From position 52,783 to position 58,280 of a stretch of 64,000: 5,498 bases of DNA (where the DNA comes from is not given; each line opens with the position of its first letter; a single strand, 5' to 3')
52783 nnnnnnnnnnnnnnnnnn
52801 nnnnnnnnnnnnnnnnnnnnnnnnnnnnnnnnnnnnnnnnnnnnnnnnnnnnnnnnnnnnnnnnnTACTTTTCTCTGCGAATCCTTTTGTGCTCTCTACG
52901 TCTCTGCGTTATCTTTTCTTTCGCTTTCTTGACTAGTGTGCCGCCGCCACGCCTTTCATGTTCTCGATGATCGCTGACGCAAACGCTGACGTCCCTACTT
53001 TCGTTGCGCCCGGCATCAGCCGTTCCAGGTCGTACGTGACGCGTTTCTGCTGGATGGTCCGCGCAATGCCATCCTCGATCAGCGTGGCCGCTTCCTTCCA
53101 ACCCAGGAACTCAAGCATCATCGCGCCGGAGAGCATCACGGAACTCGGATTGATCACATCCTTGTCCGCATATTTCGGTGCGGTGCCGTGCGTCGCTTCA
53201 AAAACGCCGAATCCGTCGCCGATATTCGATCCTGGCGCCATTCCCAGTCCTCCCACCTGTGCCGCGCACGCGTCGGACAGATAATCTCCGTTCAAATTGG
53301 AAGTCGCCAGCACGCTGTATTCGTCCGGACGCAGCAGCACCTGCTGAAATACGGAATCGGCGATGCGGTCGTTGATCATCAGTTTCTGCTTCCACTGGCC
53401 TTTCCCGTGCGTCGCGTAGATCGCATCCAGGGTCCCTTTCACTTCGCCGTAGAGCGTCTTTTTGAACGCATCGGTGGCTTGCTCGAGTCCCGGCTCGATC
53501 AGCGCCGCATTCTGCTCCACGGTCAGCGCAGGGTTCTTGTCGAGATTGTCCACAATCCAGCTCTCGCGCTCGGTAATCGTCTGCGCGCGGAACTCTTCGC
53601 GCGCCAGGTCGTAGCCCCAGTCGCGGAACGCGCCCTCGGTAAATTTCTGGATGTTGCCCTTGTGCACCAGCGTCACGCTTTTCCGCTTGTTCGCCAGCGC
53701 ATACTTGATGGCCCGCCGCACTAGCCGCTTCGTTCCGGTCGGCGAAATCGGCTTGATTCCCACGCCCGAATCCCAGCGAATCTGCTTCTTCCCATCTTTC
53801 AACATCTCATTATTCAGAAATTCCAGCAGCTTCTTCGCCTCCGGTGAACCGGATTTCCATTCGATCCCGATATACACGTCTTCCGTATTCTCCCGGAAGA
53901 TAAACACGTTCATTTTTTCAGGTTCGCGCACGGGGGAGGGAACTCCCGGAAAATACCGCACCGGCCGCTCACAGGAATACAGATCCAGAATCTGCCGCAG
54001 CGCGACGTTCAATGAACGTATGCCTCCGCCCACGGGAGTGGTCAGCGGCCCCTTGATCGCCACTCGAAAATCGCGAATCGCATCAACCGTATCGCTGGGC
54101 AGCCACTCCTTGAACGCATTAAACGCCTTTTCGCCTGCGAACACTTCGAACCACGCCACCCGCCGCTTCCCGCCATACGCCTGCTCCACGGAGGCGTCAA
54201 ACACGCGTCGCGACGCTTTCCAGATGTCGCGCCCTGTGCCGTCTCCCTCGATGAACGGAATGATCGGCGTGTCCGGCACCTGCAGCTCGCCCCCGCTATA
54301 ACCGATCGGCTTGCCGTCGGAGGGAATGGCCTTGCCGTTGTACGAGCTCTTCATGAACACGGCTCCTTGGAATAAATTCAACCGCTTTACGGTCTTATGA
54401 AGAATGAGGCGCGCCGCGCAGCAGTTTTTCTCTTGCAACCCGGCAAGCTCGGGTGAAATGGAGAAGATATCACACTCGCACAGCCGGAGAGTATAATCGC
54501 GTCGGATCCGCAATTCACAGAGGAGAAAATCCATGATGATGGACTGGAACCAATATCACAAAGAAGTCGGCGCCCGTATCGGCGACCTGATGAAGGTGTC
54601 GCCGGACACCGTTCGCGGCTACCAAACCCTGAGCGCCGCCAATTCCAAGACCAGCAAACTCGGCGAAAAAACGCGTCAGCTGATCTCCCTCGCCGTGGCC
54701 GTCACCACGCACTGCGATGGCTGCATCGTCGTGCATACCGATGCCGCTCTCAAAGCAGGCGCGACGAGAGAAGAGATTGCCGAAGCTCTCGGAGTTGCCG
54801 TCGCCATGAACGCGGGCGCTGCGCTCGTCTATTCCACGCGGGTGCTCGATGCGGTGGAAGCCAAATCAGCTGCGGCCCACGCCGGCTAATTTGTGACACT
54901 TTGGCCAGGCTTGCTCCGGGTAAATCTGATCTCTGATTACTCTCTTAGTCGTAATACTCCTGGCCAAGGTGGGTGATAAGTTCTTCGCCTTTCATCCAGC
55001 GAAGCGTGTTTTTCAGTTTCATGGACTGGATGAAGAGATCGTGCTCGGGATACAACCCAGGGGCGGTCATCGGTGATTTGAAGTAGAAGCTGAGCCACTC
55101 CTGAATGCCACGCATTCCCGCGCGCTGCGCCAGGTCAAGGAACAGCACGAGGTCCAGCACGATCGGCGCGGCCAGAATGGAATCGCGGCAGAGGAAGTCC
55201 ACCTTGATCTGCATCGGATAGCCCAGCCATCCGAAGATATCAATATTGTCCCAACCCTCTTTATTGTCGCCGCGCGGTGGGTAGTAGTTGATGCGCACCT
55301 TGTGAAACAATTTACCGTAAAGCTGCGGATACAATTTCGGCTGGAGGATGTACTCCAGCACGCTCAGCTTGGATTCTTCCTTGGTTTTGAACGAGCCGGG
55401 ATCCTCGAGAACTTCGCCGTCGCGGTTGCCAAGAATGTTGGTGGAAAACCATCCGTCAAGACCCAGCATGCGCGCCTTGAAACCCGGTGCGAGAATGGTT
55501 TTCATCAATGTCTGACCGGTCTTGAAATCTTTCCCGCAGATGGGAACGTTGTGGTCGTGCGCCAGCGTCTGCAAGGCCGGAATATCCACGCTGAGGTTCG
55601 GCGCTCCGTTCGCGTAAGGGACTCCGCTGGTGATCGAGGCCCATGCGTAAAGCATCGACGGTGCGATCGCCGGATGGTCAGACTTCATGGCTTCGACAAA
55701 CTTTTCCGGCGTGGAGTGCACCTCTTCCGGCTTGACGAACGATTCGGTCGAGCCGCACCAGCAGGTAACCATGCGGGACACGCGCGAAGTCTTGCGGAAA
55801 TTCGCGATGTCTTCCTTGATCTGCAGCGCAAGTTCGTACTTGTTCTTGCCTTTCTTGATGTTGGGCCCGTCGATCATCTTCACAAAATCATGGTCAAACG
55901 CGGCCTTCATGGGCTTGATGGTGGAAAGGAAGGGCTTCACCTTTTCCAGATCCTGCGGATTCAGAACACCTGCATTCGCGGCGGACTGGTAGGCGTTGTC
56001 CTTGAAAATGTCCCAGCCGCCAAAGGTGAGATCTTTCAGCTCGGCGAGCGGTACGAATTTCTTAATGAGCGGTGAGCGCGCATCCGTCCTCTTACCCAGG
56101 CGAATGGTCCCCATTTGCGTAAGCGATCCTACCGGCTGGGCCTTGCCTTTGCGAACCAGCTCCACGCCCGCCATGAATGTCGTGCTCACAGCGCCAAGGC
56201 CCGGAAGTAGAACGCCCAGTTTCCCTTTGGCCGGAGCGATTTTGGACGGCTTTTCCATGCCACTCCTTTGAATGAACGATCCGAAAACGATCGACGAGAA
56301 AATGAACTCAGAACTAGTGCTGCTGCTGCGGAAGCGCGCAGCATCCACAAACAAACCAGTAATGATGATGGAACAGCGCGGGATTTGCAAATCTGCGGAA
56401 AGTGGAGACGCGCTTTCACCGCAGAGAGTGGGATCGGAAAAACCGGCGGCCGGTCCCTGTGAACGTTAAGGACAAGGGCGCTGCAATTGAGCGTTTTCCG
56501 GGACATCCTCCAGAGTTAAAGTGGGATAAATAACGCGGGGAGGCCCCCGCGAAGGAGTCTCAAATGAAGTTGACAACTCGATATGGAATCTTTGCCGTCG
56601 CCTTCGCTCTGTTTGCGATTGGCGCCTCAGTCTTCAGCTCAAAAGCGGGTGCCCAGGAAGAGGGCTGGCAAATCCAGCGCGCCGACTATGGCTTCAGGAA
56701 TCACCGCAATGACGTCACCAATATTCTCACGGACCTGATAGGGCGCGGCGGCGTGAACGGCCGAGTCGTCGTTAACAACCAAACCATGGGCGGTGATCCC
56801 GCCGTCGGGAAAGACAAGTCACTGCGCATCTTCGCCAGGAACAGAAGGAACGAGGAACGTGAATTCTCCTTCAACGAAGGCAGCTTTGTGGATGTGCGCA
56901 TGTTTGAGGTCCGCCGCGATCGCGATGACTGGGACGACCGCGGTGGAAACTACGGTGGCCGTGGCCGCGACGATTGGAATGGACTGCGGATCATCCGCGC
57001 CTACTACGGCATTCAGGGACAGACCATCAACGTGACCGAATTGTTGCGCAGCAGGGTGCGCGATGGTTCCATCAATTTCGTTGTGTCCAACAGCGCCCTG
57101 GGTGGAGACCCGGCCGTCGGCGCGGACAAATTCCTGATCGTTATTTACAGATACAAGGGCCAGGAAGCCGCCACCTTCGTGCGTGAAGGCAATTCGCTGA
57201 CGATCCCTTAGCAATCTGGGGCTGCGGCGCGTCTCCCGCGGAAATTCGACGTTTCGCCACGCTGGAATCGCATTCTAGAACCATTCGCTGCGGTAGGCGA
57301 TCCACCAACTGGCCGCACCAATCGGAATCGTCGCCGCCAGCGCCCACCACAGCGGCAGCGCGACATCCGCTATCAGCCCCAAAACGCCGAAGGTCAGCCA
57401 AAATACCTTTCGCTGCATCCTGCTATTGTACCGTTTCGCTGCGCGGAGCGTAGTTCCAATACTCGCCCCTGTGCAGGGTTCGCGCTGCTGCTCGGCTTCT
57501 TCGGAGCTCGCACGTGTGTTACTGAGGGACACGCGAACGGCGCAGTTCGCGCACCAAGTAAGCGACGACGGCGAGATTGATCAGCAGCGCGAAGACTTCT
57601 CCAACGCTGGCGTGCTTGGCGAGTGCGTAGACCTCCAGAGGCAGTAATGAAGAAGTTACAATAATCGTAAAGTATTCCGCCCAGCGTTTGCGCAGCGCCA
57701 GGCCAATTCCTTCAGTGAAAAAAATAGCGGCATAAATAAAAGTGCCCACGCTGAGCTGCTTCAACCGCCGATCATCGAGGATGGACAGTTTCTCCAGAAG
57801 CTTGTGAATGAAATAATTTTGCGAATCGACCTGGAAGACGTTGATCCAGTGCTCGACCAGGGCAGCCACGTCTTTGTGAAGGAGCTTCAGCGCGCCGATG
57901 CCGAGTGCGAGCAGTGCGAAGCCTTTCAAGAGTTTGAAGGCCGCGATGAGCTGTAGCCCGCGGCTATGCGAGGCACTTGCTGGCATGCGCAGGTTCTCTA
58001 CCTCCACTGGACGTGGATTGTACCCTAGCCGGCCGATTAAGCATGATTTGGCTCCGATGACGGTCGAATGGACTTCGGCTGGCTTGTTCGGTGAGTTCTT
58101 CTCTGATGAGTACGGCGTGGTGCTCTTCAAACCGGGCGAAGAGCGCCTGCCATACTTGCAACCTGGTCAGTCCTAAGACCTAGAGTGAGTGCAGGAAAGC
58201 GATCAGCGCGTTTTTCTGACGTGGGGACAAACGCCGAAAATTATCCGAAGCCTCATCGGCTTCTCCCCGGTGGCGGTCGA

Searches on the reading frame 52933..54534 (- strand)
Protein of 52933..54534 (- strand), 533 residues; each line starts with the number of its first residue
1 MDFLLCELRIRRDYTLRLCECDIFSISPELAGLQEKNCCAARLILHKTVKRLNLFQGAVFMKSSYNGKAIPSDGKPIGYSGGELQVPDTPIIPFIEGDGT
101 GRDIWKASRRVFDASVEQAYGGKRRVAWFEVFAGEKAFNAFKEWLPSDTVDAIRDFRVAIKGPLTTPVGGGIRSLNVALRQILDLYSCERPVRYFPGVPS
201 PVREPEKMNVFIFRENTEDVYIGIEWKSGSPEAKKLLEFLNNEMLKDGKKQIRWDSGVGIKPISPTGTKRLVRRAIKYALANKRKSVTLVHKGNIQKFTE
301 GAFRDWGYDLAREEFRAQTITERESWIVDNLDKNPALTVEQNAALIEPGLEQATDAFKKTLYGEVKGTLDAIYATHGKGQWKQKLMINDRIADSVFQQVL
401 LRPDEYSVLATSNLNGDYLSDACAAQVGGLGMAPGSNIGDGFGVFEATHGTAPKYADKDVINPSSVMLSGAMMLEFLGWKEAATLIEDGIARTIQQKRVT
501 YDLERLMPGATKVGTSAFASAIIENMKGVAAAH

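Call 16: search_protein_families(library=pfam, proteins=[window:52933-54534:-], max_evalue=0.001)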
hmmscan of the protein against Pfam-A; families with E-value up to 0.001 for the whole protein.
window:52933-54534:- (533 aa): 1 family
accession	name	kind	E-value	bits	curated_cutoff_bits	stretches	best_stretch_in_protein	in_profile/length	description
PF00180.25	Iso_dh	-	5.7e-83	279.5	27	1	92-522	2-348/348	Isocitrate/isopropylmalate dehydrogenase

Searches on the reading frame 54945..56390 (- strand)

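Call 16: search_protein_families(library=pfam, proteins=[window:54945-56390:-], max_evalue=0.001)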
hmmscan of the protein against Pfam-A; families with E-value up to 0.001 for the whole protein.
window:54945-56390:- (481 aa): 2 families
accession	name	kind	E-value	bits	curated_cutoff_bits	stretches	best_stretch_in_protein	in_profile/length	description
PF07994.18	NAD_binding_5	-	1.5e-99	333.9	25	1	58-464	1-321/321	Myo-inositol-1-phosphate synthase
PF01658.22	Inos-1-P_synth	-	6.8e-32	110.3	27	1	292-404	1-107/107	Myo-inositol-1-phosphate synthase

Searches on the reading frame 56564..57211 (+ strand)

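Call 16: search_protein_families(library=pfam, proteins=[window:56564-57211:+], max_evalue=0.001)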
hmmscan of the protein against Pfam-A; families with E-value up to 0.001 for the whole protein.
window:56564-57211:+ (215 aa): 1 family
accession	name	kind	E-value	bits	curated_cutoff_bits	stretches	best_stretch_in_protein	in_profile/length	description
PF11875.14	DnaJ-like_C11_C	-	2.3e-07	31.1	27.1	1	139-215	39-132/132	DnaJ-like protein C11, C-terminal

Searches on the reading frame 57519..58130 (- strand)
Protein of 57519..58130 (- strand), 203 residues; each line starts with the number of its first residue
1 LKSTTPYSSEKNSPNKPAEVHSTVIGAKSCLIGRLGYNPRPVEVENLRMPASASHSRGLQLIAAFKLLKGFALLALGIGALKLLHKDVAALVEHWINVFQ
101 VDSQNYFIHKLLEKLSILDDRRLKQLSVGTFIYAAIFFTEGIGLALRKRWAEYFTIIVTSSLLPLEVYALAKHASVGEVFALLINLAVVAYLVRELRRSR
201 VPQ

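Call 16: search_protein_families(library=pfam, proteins=[window:57519-58130:-], max_evalue=0.001)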
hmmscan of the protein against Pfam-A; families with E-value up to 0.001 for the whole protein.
window:57519-58130:- (203 aa): 1 family
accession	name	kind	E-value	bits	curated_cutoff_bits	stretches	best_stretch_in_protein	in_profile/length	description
PF09900.14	DUF2127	-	1.4e-38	132.7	24.3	1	58-195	1-139/140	Predicted membrane protein (DUF2127)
